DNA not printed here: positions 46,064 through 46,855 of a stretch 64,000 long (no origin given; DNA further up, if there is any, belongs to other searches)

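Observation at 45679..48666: CRTAC1 - Tat rhodanese (CGCCP..CPN) - Tat TlpA: a coupled extracytoplasmic thiol/sulfur module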

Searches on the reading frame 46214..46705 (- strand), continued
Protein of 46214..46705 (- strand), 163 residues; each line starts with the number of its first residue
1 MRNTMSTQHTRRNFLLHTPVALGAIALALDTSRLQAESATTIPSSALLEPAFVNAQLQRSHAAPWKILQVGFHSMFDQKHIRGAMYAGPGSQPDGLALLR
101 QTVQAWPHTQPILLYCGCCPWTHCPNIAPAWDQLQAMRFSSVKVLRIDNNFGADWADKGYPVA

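Call 42: search_protein_families(library=ncbifam, proteins=[L020:1-2839:-, L020:2839-3963:-, L020:3960-5372:-, L024:5176-5670:-, L020:7030-7941:-, L039:7104-8042:+, L039:8089-9045:+, L039:5119-5535:+, L073:6992-8416:-, L073:8569-10116:-], max_evalue=0.00001)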
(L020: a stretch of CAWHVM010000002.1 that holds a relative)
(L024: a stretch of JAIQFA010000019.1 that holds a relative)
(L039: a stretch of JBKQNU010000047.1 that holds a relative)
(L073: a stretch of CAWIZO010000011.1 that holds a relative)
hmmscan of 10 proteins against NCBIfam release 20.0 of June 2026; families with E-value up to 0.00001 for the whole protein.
L020:1-2839:- (946 aa): 14 families
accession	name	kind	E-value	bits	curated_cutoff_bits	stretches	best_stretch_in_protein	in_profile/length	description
NF033617.1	RND_permease_2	subfamily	2.5e-104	350.2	1250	1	32-945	11-874/1009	multidrug efflux RND transporter permease subunit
NF000282.2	RND_permease_1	subfamily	7.7e-91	305.5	1250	1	26-900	4-866/1029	multidrug efflux RND transporter permease subunit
TIGR00915.1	2A0602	subfamily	1.8e-74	251.3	940.35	1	23-900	2-866/1050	efflux RND transporter permease subunit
TIGR00914.1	2A0601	subfamily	5.3e-67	226.4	701.45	1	37-890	21-865/1051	CusA/CzcA family heavy metal efflux RND transporter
NF000037.1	RND_perm_OqxB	exception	6.5e-58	196.4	2200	1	26-887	7-861/1050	multidrug efflux RND transporter permease subunit OqxB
NF007798.0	PRK10503.1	equivalog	6.7e-58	196.1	1584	1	31-897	22-857/1040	MdtB/MuxB family multidrug efflux RND transporter permease subunit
NF007842.1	PRK10555.1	equivalog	1.2e-57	195.5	1854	1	22-900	1-865/1036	multidrug efflux RND transporter permease AcrD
NF007905.0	PRK10614.1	equivalog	2e-55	188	1774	1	32-863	14-811/1025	multidrug efflux RND transporter permease subunit MdtC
NF007131.0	PRK09577.1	equivalog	2.9e-52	177.6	1768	1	23-900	2-861/1045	multidrug efflux RND transporter permease subunit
NF007133.0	PRK09579.1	equivalog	1.9e-51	174.7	1763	1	26-785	7-732/1017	multidrug efflux RND transporter permease subunit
NF011706.2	PRK15127.1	equivalog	4.2e-45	154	2150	1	23-621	2-598/1049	multidrug efflux RND transporter permease subunit AcrB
TIGR00966.2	transloc_SecF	equivalog_domain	8.6e-08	32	160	1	355-488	117-245/279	protein translocase subunit SecF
TIGR00916.1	2A0604s01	subfamily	1.6e-07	31.2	148.6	1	335-480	60-202/231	SecD/SecF family protein translocase subunit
NF009583.0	PRK13024.1-3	subfamily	6.9e-06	24.4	721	1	361-487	573-701/755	protein translocase subunit SecDF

L020:2839-3963:- (374 aa): 22 families
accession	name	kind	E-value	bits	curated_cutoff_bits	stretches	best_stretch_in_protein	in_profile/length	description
TIGR01730.1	RND_mfp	subfamily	9.4e-63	212.1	94.9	1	43-363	3-311/322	efflux RND transporter periplasmic adaptor subunit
TIGR00999.1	8a0102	subfamily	3.3e-48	164.1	319.3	1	85-361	1-266/271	CzcB/NccB family metal efflux transporter periplasmic adaptor subunit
NF008606.0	PRK11578.1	equivalog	7.1e-36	124.1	342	1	6-359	5-362/371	macrolide transporter subunit MacA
NF008589.1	PRK11556.1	equivalog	5.5e-28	98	391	1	43-373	61-387/392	MdtA/MuxA family multidrug efflux RND transporter periplasmic adaptor subunit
TIGR00998.1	8a0101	subfamily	8.4e-24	84.1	390.8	1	155-269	170-286/334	EmrA/EmrK family multidrug efflux transporter periplasmic adaptor subunit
NF007785.0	PRK10476.1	equivalog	9.6e-23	80.5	376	1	106-264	109-284/347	multidrug transporter subunit MdtN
NF007132.1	PRK09578.1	equivalog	3.1e-22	78.9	512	1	4-371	5-373/396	MexX/AxyX family multidrug efflux RND transporter periplasmic adaptor subunit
NF033138.2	RND-peri-MexC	equivalog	2.3e-21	76.4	625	1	14-211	12-194/375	MexC family multidrug efflux RND transporter periplasmic adaptor subunit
NF045680.1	DiMtlExpIhpB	equivalog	9.7e-21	74.1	450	1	182-361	131-310/326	divalent metal ion exporter adaptor subunit IhpB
NF002939.0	PRK03598.1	equivalog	2.4e-20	73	393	1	167-272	183-288/332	secretion protein HlyD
NF000272.2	OqxA_adapt_sub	exception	1e-16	60.9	835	1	14-213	17-200/391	multidrug efflux RND transporter periplasmic adaptor subunit OqxA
NF011604.1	PRK15030.1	equivalog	1.5e-15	57.1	765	1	13-360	14-362/397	multidrug efflux RND transporter periplasmic adaptor subunit AcrA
NF045904.1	RND-peri-MexE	equivalog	3.3e-15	55.9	714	1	2-215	2-198/390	multidrug efflux RND transporter periplasmic adaptor subunit MexE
NF007362.0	PRK09859.1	equivalog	8.7e-15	54.7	738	1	4-359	1-357/385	multidrug transporter subunit MdtE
NF033834.1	RND_adapt_MexA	exception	1.1e-14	54.4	750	1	1-360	1-347/373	multidrug efflux RND transporter periplasmic adaptor subunit MexA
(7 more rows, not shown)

L020:3960-5372:- (470 aa): 8 families
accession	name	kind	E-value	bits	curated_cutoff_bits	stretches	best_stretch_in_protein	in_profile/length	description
TIGR01844.1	type_I_sec_TolC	subfamily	5e-47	160.8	225.15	1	138-464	80-403/414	TolC family outer membrane protein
TIGR01845.1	outer_NodT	subfamily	2.1e-30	106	210.05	1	149-454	146-453/460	efflux transporter outer membrane subunit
NF052390.1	efflux_OMP_AbuO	equivalog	1.3e-20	73.5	700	1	144-464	114-436/447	multidrug efflux outer membrane protein AbuO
NF007002.0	PRK09465.1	equivalog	6.8e-17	61.1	495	1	29-465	13-430/460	outer membrane channel protein TolC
NF033143.1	efflux_OM_AdeK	equivalog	4.4e-10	38.9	900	1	151-432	149-432/480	multidrug efflux RND transporter AdeIJK outer membrane channel subunit AdeK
NF033142.1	efflux_OM_AdeC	exception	9.8e-09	34.3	975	1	165-438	163-438/465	multidrug efflux RND transporter AdeABC outer membrane channel subunit AdeC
NF007390.0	PRK09915.1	equivalog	2.9e-06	26.3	597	1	152-422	168-439/488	MdtP family multidrug efflux transporter outer membrane subunit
NF047721.1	ToxDrgExpTdeA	equivalog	4.8e-06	25.7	550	0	155-446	146-437/455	toxin/drug exporter TdeA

L024:5176-5670:- (164 aa): 1 family
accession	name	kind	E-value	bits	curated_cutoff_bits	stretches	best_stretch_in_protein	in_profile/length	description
NF008009.0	PRK10738.1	equivalog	7.2e-29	100.4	138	1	27-149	12-133/134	OsmC family protein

L020:7030-7941:- (303 aa): 72 families (the best 25 are shown)
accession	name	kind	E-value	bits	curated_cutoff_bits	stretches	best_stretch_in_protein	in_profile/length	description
NF008888.0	PRK11922.1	equivalog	2.2e-32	112.5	204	1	9-196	18-203/231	RNA polymerase sigma factor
NF058625.1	sigma_PG0214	equivalog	6.2e-29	100.9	130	1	25-192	8-164/170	GFO_1088 family ECF-type sigma factor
NF007223.0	PRK09641.1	equivalog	1.2e-28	100.2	209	1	8-190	5-185/187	RNA polymerase sigma factor SigW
TIGR02937.1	sigma70-ECF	superfamily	1.6e-28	99.4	42.9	1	22-189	2-165/165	sigma-70 family RNA polymerase sigma factor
NF009166.1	PRK12513.1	equivalog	2.2e-28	99.3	206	1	13-191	14-188/193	RNA polymerase sigma factor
TIGR02948.1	SigW_bacill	equivalog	9e-25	87.8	243.1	1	6-190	3-185/187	RNA polymerase sigma factor SigW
NF009185.0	PRK12533.1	equivalog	1.4e-24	87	248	1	39-224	47-224/231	RNA polymerase sigma factor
NF009171.0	PRK12518.1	equivalog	2.1e-23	83.1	208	1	9-190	15-185/191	RNA polymerase sigma factor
NF007229.0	PRK09647.1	equivalog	5.9e-23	81.3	265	1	31-198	54-211/220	RNA polymerase sigma factor SigE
NF007225.0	PRK09643.1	equivalog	2.8e-22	79.4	190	1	16-205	22-198/204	RNA polymerase sigma factor SigM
NF006089.0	PRK08241.1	subfamily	5.1e-22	78.4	240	1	9-190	10-203/343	RNA polymerase subunit sigma-70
TIGR02985.1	Sig70_bacteroi1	subfamily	7.1e-22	78.3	126.4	1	31-189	11-162/162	RNA polymerase sigma-70 factor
NF007216.0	PRK09638.1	equivalog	1.3e-21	77.2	194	1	10-191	7-176/180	RNA polymerase sigma factor SigY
NF007230.0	PRK09648.1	subfamily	2.2e-21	76.5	209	1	3-191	8-191/195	RNA polymerase sigma factor ShbA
TIGR02939.1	RpoE_Sigma70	equivalog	1.5e-20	74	236.15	1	10-190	9-187/190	RNA polymerase sigma factor RpoE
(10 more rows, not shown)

L039:7104-8042:+ (312 aa): 54 families (the best 25 are shown)
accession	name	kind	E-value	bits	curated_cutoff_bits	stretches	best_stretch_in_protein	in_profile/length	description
NF040786.1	LysR_Sec_metab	equivalog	3.8e-71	239.5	250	1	9-296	6-294/298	selenium metabolism-associated LysR family transcriptional regulator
NF040889.1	trans_reg_YeiE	equivalog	2.3e-58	197.7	480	1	9-279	8-269/288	DNA-binding transcriptional regulator YeiE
NF008095.0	PRK10837.1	subfamily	1.5e-54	185.2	281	1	9-278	8-268/290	LysR family transcriptional regulator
NF045990.1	TransRegCbbRRhodb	equivalog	2.5e-53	181.1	450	1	9-300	11-300/304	LysR family regulator CbbR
TIGR03339.1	phn_lysR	subfamily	6.2e-53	179.9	341.1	1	9-258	2-245/279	aminoethylphosphonate catabolism associated LysR family transcriptional regulator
NF053705.1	TransRegGltCGpos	equivalog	8.5e-40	136.8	350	1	8-282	5-275/300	glutamate biosynthesis transcriptional regulator GltC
NF047520.1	trans_act_CidR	equivalog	4.2e-39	134.5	415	1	9-278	6-270/292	cidABC operon transcriptional activator CidR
NF008416.0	PRK11242.1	equivalog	7.7e-38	130.5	277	1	11-240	8-235/300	transcriptional regulator CynR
NF045775.1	acetoin_reg_AlsR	exception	2.3e-37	129.1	430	1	9-249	6-245/290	acetoin biosynthesis transcriptional regulator AlsR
NF009327.0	PRK12684.1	subfamily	1.1e-34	120.1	402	1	4-267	3-262/313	CysB family HTH-type transcriptional regulator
NF047711.1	PutUtilRegPtrR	equivalog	4.1e-34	118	400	1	8-249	5-237/283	putrescine utilization regulator PtrR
NF008722.0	PRK11716.1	equivalog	2.2e-32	112.3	246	1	8-251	5-246/293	HTH-type transcriptional activator IlvY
NF008352.0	PRK11139.1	subfamily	8.9e-32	110.4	288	1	9-305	11-297/305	transcriptional regulator GcvA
NF041036.1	decaheme_TF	subfamily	1.7e-31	109.8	210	1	14-295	11-291/301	multiheme cytochrome-associated LysR family transcriptional regulator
TIGR02424.1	TF_pcaQ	equivalog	8.5e-31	107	303.8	1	9-259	8-258/300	pca operon transcription factor PcaQ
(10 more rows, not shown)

L039:8089-9045:+ (318 aa): 1 family
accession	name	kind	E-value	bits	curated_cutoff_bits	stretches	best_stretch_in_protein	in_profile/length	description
TIGR00698.1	TIGR00698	subfamily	7.9e-25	87.8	232.6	1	34-311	36-330/335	YeiH family putative sulfate export transporter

L039:5119-5535:+ (138 aa): 2 families
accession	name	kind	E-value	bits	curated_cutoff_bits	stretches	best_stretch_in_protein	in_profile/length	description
TIGR03549.1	TIGR03549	equivalog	2.1e-14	52.8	900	1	3-127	2-126/723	OsmC domain/YcaO domain-containing protein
NF041052.1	OsmC_like_Se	domain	5.3e-09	36.1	95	1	5-130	8-142/144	OsmC-related (seleno)protein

L073:6992-8416:- (474 aa): 7 families
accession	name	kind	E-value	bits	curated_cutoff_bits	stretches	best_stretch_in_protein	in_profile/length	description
NF051859.1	AlbFlvMonOxTrpSyn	equivalog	2.3e-79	267.1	700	1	51-455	40-448/457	bifunctional albaflavenone monooxygenase/terpene synthase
NF045812.1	PentlenOxigase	equivalog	4.5e-77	259.8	800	1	52-454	23-429/444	pentalenene oxygenase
NF050147.1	aminopyruv_ApyO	equivalog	6.1e-56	189.9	525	1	109-468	76-427/444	RiPP biosynthesis cytochrome P450 ApyO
TIGR04538.1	P450_cycloAA_1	subfamily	5.7e-19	68.2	500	1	50-432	9-364/395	cytochrome P450, cyclodipeptide synthase-associated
NF053744.1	FAProxCypCBc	equivalog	7.3e-10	38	600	1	95-410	63-356/416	CYP152 family fatty-acid peroxygenase CypC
NF045816.1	PentlenlactSyn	equivalog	3.5e-06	26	700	0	227-425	180-357/396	pentalenolactone synthase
TIGR04515.1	P450_rel_GT_act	subfamily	7.7e-06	25.5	343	0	330-395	263-328/386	P450-derived glycosyltransferase activator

L073:8569-10116:- (515 aa): 2 families
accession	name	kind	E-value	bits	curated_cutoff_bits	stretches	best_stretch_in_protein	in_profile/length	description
NF041503.1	WZX_like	subfamily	3.1e-15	56.2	300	1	15-358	4-364/429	O-unit flippase-like protein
TIGR01695.1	murJ_mviN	equivalog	1.1e-10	40.8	235.55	1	70-481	66-494/506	murein biosynthesis integral membrane protein MurJ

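Call 47: search_protein_families(library=pfam, proteins=[L013:334-2436:+, L036:3649-5877:+, L022:1227-3383:+, L071:6981-8414:-, L003:7373-8584:-, L013:3630-4862:+, L032:7012-7944:-, L015:4546-5832:-, L005:5918-6610:+, L005:2834-4624:+], max_evalue=0.0001)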
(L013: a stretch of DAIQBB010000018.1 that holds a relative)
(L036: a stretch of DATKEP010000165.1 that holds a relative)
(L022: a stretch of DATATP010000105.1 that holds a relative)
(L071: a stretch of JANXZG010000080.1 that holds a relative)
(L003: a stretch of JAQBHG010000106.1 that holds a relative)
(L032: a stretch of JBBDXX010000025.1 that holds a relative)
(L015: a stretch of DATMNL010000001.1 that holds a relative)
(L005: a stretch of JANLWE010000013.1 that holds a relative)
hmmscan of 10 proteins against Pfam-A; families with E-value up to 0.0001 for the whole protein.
L013:334-2436:+ (700 aa): 10 families
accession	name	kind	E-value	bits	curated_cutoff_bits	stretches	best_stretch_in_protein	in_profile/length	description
PF13676.11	TIR_2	-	6.2e-20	72.3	28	1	40-150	1-111/122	TIR domain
PF13431.12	TPR_17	-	1.2e-19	69.3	24.4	0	532-562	3-33/34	Tetratricopeptide repeat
PF13414.12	TPR_11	-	7.5e-16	58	26.8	1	411-436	12-37/42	TPR repeat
PF00515.34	TPR_1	-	7.9e-12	44.9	27.8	0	408-426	16-34/34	Tetratricopeptide repeat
PF07719.23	TPR_2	-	1.3e-10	41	27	0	408-426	16-34/34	Tetratricopeptide repeat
PF13428.12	TPR_14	-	6.4e-09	36.1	23.5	0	543-583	2-42/44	Tetratricopeptide repeat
PF01582.25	TIR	-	1.1e-07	32.3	21.3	1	49-115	15-81/179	TIR domain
PF13181.12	TPR_8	-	1.5e-07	31.4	25.7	0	408-426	16-34/34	Tetratricopeptide repeat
PF14559.12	TPR_19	-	2.6e-07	31.3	25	0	408-436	6-34/68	Tetratricopeptide repeat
PF13424.12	TPR_12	-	9.2e-07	29.4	30.1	0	544-605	5-74/77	Tetratricopeptide repeat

L036:3649-5877:+ (742 aa): 2 families
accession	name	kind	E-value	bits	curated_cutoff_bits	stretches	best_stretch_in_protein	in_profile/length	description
PF01011.28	PQQ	-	5.7e-170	567.3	26.7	1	75-722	1-595/595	Glucose/ethanol/alcohol dehydrogenase, beta-propeller domain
PF13360.13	PQQ_2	-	2.2e-17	64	27.6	1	119-283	25-144/233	Outer membrane protein assembly factor BamB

L022:1227-3383:+ (718 aa): 3 families
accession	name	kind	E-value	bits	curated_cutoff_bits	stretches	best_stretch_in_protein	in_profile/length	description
PF01915.27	Glyco_hydro_3_C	-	4.1e-54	184.1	31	1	358-603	1-200/200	Glycosyl hydrolase family 3 C-terminal domain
PF00933.27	Glyco_hydro_3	-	2.2e-34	119.8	27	1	79-275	60-257/316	Glycosyl hydrolase family 3 N terminal domain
PF14310.12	Fn3-like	-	2.3e-11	44.1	25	1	636-700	2-71/71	Fibronectin type III-like domain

L071:6981-8414:- (477 aa): 12 families
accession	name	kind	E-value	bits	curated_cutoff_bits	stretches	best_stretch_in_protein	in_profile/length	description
PF14691.11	Fer4_20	-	7.5e-39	132.5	25.8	1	25-132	2-110/113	Dihydroprymidine dehydrogenase domain II, 4Fe-4S cluster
PF07992.20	Pyr_redox_2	-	2.4e-24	86.7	26.1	1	148-456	2-291/291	Pyridine nucleotide-disulphide oxidoreductase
PF00070.33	Pyr_redox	-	5.7e-11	43.2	22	0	288-361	1-79/82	Pyridine nucleotide-disulphide oxidoreductase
PF13738.12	Pyr_redox_3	-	4e-08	33.3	30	0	151-178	2-30/305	Pyridine nucleotide-disulphide oxidoreductase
PF13450.12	NAD_binding_8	-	2.1e-07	31.5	21.9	1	151-185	1-35/68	NAD(P)-binding Rossmann-like domain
PF00743.25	FMO-like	-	2.7e-07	29.9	22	1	147-187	2-42/532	Flavin-binding monooxygenase-like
PF12831.13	FAD_oxidored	-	4.4e-07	30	27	1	149-190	2-43/416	FAD dependent oxidoreductase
PF01494.25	FAD_binding_3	-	1.1e-06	28.6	22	1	149-180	4-35/349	FAD binding domain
PF21799.2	MurD-like_N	-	2.3e-06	28.2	27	0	147-180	1-34/88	Mur ligase MurD-like, N-terminal domain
PF01946.23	Thi4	-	2.3e-06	27.4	26.2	1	148-213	19-84/235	Thi4 family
PF13241.12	NAD_binding_7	-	1.1e-05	26.3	22.1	0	281-318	2-39/104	Putative NAD(P)-binding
PF03486.20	HI0933_like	-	4.9e-05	23.3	50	0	148-182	2-36/244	HI0933-like protein Rossmann domain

L003:7373-8584:- (403 aa): 0 families

L013:3630-4862:+ (410 aa): 4 families
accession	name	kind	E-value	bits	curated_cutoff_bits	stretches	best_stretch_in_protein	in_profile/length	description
PF07690.21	MFS_1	-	2.3e-44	152.2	33.4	2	26-202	7-183/347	Major Facilitator Superfamily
PF00083.30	Sugar_tr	-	5.1e-13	49.2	22.3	2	264-377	47-163/452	Sugar (and other) transporter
PF12832.13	MFS_1_like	-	1e-06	28.5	25.2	0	53-148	247-344/373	MFS_1 like family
PF06609.19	TRI12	-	5.4e-05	22.3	23.2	1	15-139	47-164/599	Fungal trichothecene efflux pump (TRI12)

L032:7012-7944:- (310 aa): 8 families
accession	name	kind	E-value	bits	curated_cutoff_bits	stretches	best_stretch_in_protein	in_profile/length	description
PF13565.12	HTH_32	-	4.3e-15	56.4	33.7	1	39-112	1-73/73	Homeodomain-like domain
PF13683.12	rve_3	-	1.3e-13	50.9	26.5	1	226-295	2-67/67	Integrase core domain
PF00665.32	rve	-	6.4e-11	42.8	32.6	1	141-237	4-102/102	Integrase core domain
PF13518.12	HTH_28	-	3.4e-10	40.3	25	1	13-63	2-52/52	Helix-turn-helix domain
PF13384.12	HTH_23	-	1e-09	38.3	24.6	1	12-55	6-49/50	Homeodomain-like domain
PF13551.12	HTH_29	-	1.2e-09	38.5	28.1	1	15-68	3-58/64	Winged helix-turn helix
PF13011.12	LZ_Tnp_IS481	-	9.6e-09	35.9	22.2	1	15-74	20-76/85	leucine-zipper of insertion element IS481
PF01527.26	HTH_Tnp_1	-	2.1e-05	25.1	24.1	1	24-53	24-54/75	Transposase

L015:4546-5832:- (428 aa): 0 families

L005:5918-6610:+ (230 aa): 0 families

L005:2834-4624:+ (596 aa): 10 families
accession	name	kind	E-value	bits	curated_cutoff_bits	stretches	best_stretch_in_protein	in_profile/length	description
PF13676.11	TIR_2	-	1.2e-24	87.5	28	1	4-110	1-113/122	TIR domain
PF07719.23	TPR_2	-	7.9e-12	44.8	27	0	413-443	3-33/34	Tetratricopeptide repeat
PF14559.12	TPR_19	-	2.9e-10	40.7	25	0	363-420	11-68/68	Tetratricopeptide repeat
PF13431.12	TPR_17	-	1.4e-08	34.7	24.4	0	366-397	2-33/34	Tetratricopeptide repeat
PF13414.12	TPR_11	-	1.6e-08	34.5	26.8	0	386-424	3-41/42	TPR repeat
PF13432.12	TPR_16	-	1.4e-07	32.3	32.7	1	382-439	2-59/65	Tetratricopeptide repeat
PF13181.12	TPR_8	-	2e-07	31.1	25.7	0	377-409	1-33/34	Tetratricopeptide repeat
PF13428.12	TPR_14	-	3.3e-07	30.8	23.5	0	378-420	2-44/44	Tetratricopeptide repeat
PF00515.34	TPR_1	-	9.8e-07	28.8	27.8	0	420-440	10-30/34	Tetratricopeptide repeat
PF12895.13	ANAPC3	-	1.1e-05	26.1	27.2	0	365-437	11-82/82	Anaphase-promoting complex, cyclosome, subunit 3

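Call 52: find_homologous_proteins(query=P0184, max_evalue=0.00001)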
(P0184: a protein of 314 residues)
Query P0184 (314 aa): 1877 proteins with E <= 0.00001 among 6427 candidates; the best 120 are listed.
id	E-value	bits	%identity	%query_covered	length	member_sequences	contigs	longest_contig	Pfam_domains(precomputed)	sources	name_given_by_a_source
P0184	6.5e-216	734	100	100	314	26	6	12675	PF13442.12,PF00034.27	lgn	-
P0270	1.4e-173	594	80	100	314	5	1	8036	PF13442.12,PF00034.27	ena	-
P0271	3.4e-172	590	78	99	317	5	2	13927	PF13442.12,PF00034.27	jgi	jgi:mono/diheme cytochrome c family protein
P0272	9.9e-172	588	79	100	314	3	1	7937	PF13442.12,PF00034.27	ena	-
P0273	1.8e-167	574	76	100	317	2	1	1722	PF13442.12,PF00034.27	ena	-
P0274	3.0e-147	508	70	99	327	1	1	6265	PF00581.26,PF13442.12,PF00034.27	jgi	jgi:thiosulfate dehydrogenase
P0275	8.2e-145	500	66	99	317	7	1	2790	PF00581.26,PF13442.12,PF00034.27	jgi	-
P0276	1.8e-144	499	68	95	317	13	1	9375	PF13442.12,PF00034.27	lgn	-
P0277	4.3e-143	494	66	100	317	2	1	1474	PF13442.12,PF00034.27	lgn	-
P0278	8.9e-143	493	66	100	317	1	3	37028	PF13442.12,PF00034.27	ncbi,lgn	-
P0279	7.6e-142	490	66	100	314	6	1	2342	PF00581.26,PF13442.12,PF00034.27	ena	-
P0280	1.7e-141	489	66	100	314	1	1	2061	PF13442.12,PF00034.27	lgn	-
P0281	2.2e-141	489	65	100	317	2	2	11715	PF13442.12,PF00034.27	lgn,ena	-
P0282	1.4e-140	486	65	99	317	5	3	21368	PF13442.12,PF00034.27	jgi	-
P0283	1.3e-139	483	66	99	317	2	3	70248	PF00581.26,PF13442.12,PF00034.27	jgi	-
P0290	2.0e-133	463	63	100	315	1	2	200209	PF00581.26,PF13442.12,PF00034.27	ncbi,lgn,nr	ncbi:MAG TPA: c-type cytochrome [Candidatus Acidoferrales bacterium]|nr:c-type cytochrome [Candidatu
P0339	1.1e-59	220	60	54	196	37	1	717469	PF13442.12,PF00034.27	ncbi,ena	-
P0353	4.0e-59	218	59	54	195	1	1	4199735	PF13442.12,PF00034.27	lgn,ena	-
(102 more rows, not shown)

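Call 53: find_encoding_contigs(protein=P0290, flank=6000, max_places=3)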
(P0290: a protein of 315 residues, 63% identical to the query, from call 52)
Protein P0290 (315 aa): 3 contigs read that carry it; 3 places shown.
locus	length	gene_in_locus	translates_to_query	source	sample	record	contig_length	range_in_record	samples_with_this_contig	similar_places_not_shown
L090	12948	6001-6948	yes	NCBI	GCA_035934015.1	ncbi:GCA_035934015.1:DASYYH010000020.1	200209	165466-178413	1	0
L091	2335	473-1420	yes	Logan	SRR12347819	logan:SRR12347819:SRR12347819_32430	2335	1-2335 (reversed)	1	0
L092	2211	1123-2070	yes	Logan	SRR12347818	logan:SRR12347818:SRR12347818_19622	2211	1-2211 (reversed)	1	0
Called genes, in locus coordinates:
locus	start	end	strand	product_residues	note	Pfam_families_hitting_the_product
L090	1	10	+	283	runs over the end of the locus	PF18306:LDcluster4, PF03641:Lysine_decarbox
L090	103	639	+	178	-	PF05163:DinB (faint), PF07609:DUF1572, PF04978:MST, PF12867:DinB_2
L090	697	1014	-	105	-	-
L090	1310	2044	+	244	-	PF03544:TonB_C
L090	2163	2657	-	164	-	-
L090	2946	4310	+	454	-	PF05170:AsmA, PF05359:DUF748, PF13116:YhdP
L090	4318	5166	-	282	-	PF23441:SDR (weak), PF00106:adh_short, PF08659:KR, PF13561:adh_short_C2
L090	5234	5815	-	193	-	-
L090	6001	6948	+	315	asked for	PF00034:Cytochrom_C (weak), PF13442:Cytochrome_CBB3, PF00581:Rhodanese (weak)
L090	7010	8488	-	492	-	PF04966:OprB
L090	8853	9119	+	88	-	PF02583:Trns_repr_metal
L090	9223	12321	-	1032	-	PF13620:CarboxypepD_reg, PF13715:CarbopepD_reg_2 (weak), PF25183:OMP_b-brl_4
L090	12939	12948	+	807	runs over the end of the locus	-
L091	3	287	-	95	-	?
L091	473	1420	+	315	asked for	PF00034:Cytochrom_C (weak), PF13442:Cytochrome_CBB3, PF00581:Rhodanese (weak)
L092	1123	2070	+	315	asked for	PF00034:Cytochrom_C (weak), PF13442:Cytochrome_CBB3, PF00581:Rhodanese (weak)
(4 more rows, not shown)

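Call 54: find_encoding_contigs(protein=P0283, flank=6000, max_places=3)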
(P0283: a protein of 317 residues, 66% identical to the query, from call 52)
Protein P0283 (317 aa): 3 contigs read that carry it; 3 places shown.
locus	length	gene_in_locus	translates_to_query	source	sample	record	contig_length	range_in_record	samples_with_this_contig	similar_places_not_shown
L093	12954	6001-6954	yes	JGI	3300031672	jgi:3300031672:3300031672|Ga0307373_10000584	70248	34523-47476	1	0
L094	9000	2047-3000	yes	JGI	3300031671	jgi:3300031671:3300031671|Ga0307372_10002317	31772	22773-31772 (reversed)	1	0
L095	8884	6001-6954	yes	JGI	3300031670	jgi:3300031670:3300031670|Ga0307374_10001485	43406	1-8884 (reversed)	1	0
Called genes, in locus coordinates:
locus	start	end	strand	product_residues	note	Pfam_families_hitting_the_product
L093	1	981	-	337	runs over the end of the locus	PF13620:CarboxypepD_reg, PF13715:CarbopepD_reg_2, PF17210:SdrD_B (faint)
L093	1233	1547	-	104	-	-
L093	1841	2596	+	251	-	PF03544:TonB_C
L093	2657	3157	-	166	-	-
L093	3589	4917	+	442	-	PF05170:AsmA, PF05359:DUF748, PF13116:YhdP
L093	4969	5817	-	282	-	PF23441:SDR, PF00106:adh_short, PF08659:KR, PF13561:adh_short_C2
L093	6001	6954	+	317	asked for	PF00034:Cytochrom_C (weak), PF13442:Cytochrome_CBB3, PF00581:Rhodanese (weak)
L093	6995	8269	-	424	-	PF04966:OprB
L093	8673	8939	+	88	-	PF02583:Trns_repr_metal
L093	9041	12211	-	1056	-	PF13620:CarboxypepD_reg, PF13715:CarbopepD_reg_2, PF25183:OMP_b-brl_4, PF00593:TonB_dep_Rec_b-barrel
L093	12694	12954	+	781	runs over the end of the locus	PF01833:TIG (faint), PF07676:PD40 (faint), PF26549:Tricorn_N (faint)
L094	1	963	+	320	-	?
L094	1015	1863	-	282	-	PF23441:SDR, PF00106:adh_short, PF08659:KR, PF13561:adh_short_C2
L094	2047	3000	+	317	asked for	PF00034:Cytochrom_C (weak), PF13442:Cytochrome_CBB3, PF00581:Rhodanese (weak)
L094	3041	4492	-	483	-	PF04966:OprB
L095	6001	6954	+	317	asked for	PF00034:Cytochrom_C (weak), PF13442:Cytochrome_CBB3, PF00581:Rhodanese (weak)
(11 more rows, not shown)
